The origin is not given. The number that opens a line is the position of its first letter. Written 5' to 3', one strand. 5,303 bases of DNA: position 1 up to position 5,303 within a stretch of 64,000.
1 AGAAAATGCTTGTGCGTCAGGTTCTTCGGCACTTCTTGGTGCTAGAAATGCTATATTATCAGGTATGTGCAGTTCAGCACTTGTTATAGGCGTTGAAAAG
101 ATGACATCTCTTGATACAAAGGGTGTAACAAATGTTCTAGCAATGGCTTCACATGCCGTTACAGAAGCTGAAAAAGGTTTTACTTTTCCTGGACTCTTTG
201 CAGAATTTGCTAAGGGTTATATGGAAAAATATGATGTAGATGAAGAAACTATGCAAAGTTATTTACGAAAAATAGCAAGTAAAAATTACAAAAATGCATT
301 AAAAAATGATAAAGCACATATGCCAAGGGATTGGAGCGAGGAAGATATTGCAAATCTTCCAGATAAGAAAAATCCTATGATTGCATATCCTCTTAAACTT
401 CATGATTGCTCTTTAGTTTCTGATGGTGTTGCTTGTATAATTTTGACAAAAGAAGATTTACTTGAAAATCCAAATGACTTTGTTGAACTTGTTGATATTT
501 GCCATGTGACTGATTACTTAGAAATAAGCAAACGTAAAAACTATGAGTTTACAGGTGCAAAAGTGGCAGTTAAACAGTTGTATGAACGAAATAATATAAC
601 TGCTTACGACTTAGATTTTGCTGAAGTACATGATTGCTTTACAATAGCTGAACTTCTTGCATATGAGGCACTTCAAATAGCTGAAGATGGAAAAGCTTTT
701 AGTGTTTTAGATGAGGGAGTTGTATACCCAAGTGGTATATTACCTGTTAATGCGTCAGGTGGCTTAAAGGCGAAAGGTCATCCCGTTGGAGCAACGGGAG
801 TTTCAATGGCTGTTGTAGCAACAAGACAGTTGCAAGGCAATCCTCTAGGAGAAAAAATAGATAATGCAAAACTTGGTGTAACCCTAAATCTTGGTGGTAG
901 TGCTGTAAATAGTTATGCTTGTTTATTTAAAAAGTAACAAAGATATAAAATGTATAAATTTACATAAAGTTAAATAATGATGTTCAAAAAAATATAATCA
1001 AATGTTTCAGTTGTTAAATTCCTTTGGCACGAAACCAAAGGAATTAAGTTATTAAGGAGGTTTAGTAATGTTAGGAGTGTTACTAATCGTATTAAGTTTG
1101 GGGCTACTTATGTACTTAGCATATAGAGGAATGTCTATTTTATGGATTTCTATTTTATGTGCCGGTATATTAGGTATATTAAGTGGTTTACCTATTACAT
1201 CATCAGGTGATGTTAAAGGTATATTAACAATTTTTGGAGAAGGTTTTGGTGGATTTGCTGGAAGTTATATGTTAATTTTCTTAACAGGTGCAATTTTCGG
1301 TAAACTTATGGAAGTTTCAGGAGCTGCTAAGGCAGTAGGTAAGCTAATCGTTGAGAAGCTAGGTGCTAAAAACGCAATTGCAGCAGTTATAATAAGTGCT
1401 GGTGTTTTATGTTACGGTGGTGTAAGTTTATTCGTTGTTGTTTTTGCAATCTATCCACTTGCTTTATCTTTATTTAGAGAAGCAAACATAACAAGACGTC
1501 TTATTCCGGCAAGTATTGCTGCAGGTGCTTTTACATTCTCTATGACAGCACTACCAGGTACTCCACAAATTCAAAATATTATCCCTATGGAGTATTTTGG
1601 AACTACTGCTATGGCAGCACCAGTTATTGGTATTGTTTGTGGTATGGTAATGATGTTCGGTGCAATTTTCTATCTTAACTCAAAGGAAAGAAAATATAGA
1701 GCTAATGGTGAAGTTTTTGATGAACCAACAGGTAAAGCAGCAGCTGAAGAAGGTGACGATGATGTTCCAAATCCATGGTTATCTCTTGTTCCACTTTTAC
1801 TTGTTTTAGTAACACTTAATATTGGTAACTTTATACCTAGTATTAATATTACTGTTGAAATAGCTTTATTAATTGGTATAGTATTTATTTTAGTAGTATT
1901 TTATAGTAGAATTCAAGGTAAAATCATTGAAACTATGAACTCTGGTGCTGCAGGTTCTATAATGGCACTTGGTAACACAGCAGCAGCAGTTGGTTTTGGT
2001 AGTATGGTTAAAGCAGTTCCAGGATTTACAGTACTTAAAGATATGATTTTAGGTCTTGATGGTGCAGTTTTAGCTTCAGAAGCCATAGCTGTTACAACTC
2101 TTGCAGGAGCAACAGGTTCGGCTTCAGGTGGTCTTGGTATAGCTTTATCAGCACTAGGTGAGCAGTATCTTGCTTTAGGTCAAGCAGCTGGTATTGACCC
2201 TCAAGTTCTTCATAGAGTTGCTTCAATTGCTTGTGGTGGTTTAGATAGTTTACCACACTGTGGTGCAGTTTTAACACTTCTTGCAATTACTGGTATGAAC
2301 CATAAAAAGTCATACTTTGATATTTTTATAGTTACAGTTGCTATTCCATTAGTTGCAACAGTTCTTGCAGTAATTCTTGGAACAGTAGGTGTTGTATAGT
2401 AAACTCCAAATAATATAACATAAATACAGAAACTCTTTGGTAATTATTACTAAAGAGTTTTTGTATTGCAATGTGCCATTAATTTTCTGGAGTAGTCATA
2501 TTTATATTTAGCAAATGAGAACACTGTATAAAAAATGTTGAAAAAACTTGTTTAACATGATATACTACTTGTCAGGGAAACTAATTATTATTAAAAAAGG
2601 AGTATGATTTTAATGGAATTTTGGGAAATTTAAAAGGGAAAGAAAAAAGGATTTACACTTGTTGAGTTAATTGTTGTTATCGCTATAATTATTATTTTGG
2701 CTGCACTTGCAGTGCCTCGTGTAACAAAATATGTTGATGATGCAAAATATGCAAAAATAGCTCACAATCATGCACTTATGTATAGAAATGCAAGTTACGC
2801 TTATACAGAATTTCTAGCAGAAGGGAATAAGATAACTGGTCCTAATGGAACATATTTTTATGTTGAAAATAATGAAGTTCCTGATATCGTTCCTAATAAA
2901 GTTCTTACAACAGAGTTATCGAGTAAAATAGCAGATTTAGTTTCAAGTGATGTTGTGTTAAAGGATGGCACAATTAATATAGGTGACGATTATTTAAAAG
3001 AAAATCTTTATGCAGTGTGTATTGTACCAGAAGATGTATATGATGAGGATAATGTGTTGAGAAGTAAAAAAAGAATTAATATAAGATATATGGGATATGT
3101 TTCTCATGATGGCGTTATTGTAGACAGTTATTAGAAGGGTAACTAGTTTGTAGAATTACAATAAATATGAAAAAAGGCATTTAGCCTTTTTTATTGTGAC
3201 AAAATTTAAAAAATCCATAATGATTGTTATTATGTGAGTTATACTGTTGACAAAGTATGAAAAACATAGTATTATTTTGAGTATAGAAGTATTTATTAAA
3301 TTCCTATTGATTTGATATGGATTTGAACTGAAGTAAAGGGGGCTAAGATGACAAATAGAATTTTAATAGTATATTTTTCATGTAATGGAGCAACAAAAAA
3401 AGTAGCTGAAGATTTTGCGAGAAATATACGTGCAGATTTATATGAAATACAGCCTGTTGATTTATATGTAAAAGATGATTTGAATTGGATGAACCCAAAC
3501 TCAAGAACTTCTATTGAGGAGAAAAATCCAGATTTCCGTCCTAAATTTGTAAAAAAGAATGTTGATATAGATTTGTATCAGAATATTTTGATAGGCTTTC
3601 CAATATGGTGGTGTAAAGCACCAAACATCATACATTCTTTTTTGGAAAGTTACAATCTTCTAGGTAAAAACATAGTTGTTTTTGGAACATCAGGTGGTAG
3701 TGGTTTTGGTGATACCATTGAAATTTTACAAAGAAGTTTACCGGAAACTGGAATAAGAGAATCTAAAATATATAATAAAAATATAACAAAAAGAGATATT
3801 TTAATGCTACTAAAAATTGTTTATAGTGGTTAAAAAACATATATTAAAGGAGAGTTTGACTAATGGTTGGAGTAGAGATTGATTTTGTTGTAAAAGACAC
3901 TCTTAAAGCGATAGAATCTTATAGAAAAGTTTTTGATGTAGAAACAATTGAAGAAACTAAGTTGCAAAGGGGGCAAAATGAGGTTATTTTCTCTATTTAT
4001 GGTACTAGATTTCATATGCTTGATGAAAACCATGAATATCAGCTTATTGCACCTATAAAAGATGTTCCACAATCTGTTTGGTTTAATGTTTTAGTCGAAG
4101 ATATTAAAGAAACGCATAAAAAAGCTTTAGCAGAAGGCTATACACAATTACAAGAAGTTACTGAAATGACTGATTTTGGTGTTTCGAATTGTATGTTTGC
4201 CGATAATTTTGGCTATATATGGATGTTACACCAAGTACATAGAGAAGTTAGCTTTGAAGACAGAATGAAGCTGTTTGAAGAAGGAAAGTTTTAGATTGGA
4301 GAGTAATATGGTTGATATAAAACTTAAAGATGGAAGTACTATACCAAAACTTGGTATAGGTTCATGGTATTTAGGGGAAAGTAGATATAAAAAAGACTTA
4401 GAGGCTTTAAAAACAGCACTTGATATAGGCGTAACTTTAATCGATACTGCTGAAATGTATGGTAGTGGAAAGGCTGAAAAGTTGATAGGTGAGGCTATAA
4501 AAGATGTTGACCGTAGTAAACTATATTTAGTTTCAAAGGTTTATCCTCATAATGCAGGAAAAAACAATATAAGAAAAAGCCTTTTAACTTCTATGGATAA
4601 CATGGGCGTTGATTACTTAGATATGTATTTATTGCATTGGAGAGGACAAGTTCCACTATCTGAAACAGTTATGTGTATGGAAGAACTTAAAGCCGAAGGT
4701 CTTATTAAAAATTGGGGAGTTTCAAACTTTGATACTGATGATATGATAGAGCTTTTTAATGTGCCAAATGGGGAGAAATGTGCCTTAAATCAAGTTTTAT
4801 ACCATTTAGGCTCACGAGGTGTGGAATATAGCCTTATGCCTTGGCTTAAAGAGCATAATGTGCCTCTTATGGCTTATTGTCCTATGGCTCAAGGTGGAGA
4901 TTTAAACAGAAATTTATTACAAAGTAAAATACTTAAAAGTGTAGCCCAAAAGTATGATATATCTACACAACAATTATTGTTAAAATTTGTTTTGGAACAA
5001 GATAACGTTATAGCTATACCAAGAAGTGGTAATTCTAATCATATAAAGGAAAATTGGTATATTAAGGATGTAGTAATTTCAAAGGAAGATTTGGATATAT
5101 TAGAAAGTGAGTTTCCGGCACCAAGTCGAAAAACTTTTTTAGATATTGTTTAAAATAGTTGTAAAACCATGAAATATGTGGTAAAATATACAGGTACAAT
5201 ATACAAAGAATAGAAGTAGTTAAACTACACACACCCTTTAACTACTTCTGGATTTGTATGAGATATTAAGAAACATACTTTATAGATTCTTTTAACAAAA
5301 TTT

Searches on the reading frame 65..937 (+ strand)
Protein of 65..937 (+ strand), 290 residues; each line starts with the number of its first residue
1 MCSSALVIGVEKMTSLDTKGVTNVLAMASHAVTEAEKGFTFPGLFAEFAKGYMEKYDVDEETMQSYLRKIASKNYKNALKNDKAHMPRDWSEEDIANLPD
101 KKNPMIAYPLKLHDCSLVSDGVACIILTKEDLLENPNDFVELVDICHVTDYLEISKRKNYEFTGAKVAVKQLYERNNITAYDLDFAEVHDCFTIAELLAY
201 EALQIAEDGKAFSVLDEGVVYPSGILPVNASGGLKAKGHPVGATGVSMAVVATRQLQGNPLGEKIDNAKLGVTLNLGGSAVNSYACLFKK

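Call 47: search_protein_families(library=pfam, proteins=[window:65-937:+], max_evalue=0.00001)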
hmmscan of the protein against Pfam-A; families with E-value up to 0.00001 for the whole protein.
window:65-937:+ (290 aa): 2 families
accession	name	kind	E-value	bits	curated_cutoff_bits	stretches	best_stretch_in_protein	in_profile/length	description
PF22691.2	Thiolase_C_1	-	2.9e-29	102.1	28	1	149-289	4-143/144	Thiolase C-terminal domain-like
PF02803.24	Thiolase_C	-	1.2e-08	35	27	1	158-258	17-99/123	Thiolase, C-terminal domain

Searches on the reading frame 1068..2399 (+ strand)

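Call 47: search_protein_families(library=pfam, proteins=[window:1068-2399:+], max_evalue=0.00001)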
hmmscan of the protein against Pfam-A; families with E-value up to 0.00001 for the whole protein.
window:1068-2399:+ (443 aa): 1 family
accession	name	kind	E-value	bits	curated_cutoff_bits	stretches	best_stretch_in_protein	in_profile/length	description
PF02447.22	GntP_permease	-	1.6e-12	47.4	22.5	1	4-270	3-262/440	GntP family permease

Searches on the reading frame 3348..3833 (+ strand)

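Call 47: search_protein_families(library=pfam, proteins=[window:3348-3833:+], max_evalue=0.00001)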
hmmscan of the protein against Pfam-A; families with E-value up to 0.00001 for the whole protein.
window:3348-3833:+ (161 aa): 2 families
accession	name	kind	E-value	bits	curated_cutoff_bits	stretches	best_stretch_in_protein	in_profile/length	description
PF12682.12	Flavodoxin_4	-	3.5e-46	157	24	1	4-151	1-148/155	Flavodoxin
PF02525.22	Flavodoxin_2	-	1e-06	29.1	27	1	4-101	2-102/198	Flavodoxin-like fold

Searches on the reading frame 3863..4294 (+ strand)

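Call 47: search_protein_families(library=pfam, proteins=[window:3863-4294:+], max_evalue=0.00001)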
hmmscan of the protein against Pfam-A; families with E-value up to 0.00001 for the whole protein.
window:3863-4294:+ (143 aa): 0 families

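Call 60: search_protein_families(library=pfam, proteins=[window:3863-4294:+], max_evalue=0.01)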
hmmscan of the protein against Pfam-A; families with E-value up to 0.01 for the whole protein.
window:3863-4294:+ (143 aa): 1 family
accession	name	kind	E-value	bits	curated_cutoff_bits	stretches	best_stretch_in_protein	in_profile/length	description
PF00903.31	Glyoxalase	-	6.3e-05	23.8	20.6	1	6-122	5-121/121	Glyoxalase/Bleomycin resistance protein/Dioxygenase superfamily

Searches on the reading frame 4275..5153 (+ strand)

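Call 47: search_protein_families(library=pfam, proteins=[window:4275-5153:+], max_evalue=0.00001)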
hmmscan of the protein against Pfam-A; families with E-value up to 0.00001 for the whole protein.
window:4275-5153:+ (292 aa): 1 family
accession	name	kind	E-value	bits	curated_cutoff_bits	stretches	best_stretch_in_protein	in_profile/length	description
PF00248.27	Aldo_ket_red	-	4.1e-55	187.3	24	1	25-277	1-287/291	Aldo/keto reductase family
